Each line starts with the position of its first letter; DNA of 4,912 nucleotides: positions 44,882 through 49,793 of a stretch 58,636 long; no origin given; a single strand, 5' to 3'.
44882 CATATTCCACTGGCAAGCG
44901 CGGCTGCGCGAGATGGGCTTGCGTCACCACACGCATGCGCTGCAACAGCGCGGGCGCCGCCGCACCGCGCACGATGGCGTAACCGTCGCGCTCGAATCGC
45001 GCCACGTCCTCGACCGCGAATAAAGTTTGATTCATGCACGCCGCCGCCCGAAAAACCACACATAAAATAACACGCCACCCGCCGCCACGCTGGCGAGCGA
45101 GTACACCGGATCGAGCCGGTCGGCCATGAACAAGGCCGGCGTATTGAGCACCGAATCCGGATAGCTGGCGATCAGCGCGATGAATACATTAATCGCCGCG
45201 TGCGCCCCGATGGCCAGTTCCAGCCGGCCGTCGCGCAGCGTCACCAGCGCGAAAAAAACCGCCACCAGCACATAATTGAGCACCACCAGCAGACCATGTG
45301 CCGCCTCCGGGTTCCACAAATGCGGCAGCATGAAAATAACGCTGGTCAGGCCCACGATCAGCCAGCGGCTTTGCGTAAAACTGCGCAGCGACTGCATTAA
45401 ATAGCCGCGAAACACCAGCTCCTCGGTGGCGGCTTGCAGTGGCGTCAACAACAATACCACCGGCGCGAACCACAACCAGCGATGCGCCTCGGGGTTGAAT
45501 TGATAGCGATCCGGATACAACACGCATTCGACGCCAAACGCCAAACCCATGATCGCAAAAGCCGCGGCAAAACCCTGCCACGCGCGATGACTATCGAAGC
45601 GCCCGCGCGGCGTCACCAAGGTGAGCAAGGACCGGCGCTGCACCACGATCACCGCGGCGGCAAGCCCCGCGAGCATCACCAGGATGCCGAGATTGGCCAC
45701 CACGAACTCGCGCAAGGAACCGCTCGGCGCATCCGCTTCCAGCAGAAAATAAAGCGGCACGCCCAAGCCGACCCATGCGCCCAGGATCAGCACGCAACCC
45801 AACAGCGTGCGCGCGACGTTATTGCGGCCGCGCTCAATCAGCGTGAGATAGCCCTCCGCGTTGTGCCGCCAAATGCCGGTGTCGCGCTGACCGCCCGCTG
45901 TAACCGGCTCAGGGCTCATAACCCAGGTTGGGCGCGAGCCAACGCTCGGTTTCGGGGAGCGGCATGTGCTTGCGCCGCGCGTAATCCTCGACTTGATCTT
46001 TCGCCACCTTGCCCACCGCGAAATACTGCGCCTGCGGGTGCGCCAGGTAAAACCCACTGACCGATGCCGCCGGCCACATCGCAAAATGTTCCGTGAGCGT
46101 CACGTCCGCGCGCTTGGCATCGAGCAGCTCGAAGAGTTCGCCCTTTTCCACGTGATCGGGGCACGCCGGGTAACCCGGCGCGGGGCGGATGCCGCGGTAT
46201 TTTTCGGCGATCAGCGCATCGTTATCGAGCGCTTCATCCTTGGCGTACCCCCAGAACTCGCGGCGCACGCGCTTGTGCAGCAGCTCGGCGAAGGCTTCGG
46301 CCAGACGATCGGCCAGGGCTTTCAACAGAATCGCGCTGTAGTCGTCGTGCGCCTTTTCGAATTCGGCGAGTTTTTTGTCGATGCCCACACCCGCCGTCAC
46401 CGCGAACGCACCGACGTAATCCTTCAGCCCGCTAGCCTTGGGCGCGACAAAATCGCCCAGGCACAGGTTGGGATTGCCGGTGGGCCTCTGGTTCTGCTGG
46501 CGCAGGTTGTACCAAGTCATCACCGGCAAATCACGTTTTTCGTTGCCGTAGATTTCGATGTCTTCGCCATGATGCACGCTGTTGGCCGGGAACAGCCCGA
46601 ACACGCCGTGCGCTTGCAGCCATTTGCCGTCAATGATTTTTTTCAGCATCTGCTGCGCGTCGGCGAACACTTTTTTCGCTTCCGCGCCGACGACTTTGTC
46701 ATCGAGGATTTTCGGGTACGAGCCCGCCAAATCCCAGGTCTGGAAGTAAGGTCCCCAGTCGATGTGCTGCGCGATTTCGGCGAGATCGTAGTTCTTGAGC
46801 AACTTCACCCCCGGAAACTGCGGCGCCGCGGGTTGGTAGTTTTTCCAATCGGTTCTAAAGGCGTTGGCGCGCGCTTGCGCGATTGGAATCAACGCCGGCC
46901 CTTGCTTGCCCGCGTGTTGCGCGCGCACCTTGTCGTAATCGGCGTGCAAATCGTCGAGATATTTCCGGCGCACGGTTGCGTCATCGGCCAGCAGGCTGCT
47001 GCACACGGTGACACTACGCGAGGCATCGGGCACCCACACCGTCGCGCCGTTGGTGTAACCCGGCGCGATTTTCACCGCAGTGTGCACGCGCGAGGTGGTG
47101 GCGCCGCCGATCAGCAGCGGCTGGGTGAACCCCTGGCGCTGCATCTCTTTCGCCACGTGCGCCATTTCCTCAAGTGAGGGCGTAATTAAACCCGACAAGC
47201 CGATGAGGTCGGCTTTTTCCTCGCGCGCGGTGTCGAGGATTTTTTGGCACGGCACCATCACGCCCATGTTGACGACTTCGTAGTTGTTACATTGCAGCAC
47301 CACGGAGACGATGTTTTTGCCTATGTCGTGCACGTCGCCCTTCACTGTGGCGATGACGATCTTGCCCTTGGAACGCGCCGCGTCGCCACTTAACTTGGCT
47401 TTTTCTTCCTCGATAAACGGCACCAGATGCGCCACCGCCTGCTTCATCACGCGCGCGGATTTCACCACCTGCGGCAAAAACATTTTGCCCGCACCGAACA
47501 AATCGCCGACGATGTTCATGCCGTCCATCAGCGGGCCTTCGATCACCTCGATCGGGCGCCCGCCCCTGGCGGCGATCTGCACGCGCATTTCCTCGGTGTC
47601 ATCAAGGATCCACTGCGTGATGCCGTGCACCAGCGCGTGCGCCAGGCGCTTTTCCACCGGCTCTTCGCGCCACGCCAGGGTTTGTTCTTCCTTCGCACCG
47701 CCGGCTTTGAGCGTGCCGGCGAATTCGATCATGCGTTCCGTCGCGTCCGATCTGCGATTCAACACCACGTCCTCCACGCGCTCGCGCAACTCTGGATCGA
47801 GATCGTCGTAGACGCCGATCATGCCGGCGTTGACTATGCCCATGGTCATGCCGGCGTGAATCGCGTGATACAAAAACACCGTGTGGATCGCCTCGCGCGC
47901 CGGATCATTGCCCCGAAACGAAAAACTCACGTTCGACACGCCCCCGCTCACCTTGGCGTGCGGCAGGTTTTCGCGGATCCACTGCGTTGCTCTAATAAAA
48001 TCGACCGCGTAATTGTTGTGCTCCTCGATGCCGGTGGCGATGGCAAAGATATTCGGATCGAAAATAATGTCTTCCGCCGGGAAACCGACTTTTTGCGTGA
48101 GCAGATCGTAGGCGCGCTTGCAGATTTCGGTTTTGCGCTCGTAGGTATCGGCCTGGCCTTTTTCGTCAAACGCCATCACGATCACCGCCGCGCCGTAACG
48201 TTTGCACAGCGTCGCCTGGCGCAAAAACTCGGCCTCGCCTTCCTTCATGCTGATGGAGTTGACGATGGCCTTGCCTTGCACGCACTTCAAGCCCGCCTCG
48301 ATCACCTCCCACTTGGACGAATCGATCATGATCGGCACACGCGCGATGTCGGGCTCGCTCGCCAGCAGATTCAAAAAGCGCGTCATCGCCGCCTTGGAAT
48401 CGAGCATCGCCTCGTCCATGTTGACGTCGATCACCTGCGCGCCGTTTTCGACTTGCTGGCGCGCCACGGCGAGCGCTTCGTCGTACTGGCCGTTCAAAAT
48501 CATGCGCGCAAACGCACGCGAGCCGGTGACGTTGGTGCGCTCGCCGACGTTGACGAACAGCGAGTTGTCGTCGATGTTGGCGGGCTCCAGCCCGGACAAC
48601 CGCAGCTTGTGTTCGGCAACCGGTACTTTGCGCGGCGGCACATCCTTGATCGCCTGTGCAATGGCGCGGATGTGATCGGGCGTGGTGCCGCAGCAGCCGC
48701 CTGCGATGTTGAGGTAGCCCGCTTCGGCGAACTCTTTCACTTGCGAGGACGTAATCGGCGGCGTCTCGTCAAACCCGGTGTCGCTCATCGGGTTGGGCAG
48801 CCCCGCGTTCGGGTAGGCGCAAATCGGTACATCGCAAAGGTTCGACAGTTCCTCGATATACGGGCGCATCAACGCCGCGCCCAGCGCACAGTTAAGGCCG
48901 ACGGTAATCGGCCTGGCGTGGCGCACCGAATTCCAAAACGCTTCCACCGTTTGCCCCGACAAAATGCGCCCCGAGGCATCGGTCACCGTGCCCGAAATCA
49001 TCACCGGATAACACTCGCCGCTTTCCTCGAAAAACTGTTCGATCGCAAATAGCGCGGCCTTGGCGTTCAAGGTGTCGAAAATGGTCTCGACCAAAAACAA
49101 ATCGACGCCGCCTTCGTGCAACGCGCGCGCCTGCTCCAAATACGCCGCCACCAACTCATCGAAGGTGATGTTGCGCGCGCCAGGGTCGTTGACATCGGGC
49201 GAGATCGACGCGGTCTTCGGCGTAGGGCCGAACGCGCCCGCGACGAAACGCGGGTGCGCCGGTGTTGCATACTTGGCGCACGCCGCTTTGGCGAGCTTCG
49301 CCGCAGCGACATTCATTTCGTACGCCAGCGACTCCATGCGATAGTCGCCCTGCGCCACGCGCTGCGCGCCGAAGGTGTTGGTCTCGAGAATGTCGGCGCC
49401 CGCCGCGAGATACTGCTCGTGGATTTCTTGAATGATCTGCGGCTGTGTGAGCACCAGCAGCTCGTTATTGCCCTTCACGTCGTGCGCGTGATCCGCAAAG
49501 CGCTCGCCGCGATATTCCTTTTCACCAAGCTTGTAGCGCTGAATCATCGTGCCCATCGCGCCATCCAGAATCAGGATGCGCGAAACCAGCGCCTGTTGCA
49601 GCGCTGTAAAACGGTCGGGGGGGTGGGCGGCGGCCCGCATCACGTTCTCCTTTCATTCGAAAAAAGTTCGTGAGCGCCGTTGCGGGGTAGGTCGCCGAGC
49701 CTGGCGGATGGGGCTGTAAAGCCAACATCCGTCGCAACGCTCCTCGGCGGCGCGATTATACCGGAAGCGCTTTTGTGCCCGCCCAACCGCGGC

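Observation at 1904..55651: Recurrent ~33-bp AT-rich element (at least 12 copies in 58 kb) with an IHF-like core, placed at gene boundaries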

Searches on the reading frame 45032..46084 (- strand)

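Call 74: search_protein_families(library=pfam, proteins=[window:45032-46084:-], max_evalue=0.00001)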
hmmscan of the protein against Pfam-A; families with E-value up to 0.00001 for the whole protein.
window:45032-46084:- (350 aa): 1 family
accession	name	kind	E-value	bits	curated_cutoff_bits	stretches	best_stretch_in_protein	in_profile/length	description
PF02517.21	Rce1-like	-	1.3e-16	61.1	22.4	1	204-301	2-93/93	Type II CAAX prenyl endopeptidase Rce1-like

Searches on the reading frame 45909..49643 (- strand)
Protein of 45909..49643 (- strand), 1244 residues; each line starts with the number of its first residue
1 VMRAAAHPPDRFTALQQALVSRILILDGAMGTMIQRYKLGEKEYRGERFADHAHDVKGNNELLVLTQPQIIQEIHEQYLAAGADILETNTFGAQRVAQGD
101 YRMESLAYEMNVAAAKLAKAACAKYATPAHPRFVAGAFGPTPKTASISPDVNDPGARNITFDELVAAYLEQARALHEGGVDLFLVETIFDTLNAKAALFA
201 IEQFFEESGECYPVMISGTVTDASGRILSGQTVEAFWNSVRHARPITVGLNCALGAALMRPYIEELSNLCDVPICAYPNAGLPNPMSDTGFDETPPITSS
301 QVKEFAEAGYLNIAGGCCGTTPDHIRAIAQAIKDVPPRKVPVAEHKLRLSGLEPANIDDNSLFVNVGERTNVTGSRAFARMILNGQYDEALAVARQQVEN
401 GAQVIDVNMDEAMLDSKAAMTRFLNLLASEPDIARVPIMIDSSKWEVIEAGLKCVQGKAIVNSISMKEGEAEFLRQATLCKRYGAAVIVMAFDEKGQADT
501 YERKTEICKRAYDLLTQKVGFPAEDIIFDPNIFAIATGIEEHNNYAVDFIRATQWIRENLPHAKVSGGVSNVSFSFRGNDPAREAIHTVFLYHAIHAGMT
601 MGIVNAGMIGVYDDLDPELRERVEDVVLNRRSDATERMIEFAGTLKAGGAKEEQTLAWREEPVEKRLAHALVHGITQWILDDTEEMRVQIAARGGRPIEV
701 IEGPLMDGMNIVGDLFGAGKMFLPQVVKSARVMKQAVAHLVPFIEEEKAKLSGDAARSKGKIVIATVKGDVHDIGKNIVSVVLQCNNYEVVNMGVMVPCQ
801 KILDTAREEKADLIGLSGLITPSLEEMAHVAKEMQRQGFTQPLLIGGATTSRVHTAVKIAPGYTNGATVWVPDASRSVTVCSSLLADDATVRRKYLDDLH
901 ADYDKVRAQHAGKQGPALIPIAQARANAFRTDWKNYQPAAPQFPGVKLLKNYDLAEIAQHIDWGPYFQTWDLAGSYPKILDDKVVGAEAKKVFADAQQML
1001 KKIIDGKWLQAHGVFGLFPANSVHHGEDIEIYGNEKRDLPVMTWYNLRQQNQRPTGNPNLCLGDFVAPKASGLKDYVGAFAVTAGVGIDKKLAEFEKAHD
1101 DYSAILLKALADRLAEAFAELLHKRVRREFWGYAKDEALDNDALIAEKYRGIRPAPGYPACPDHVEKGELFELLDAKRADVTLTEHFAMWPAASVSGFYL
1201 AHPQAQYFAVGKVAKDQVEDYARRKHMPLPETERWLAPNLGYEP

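Call 24: find_related_loci(query=window:45909-49643:-, collection=metagenome_contigs, flank=10000)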
Query window:45909-49643:- (1244 aa) in metagenome_contigs; peptide patterns used: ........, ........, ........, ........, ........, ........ (x = any residue, [..] = any of these).
599 stretches matched a pattern (row limit reached: there are more); 593 encode a relative of the query (tblastn E <= 1e-3); the best 80 are kept; 80 distinct loci.
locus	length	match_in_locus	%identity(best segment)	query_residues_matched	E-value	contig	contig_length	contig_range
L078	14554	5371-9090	82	9-1244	0e+0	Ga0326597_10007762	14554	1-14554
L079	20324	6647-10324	79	15-1244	0e+0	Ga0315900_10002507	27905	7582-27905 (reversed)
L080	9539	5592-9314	78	8-1243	0e+0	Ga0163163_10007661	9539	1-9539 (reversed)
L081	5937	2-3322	83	147-1244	0e+0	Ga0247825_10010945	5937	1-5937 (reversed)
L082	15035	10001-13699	75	10-1244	0e+0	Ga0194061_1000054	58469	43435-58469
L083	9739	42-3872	72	13-1241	0e+0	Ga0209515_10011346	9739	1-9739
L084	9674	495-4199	72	15-1240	0e+0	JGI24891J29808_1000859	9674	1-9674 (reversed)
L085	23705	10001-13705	72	15-1240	0e+0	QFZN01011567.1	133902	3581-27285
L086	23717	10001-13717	72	15-1240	0e+0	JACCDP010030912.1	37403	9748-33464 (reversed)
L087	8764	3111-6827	73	4-1244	0e+0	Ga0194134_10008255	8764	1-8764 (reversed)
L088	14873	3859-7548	74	11-1244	0e+0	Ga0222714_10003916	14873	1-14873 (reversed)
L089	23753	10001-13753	71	1-1240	0e+0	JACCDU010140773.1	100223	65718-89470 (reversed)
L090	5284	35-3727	71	11-1244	0e+0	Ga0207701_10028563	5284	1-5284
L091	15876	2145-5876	72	15-1241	0e+0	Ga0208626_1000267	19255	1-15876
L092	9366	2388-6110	71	13-1240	0e+0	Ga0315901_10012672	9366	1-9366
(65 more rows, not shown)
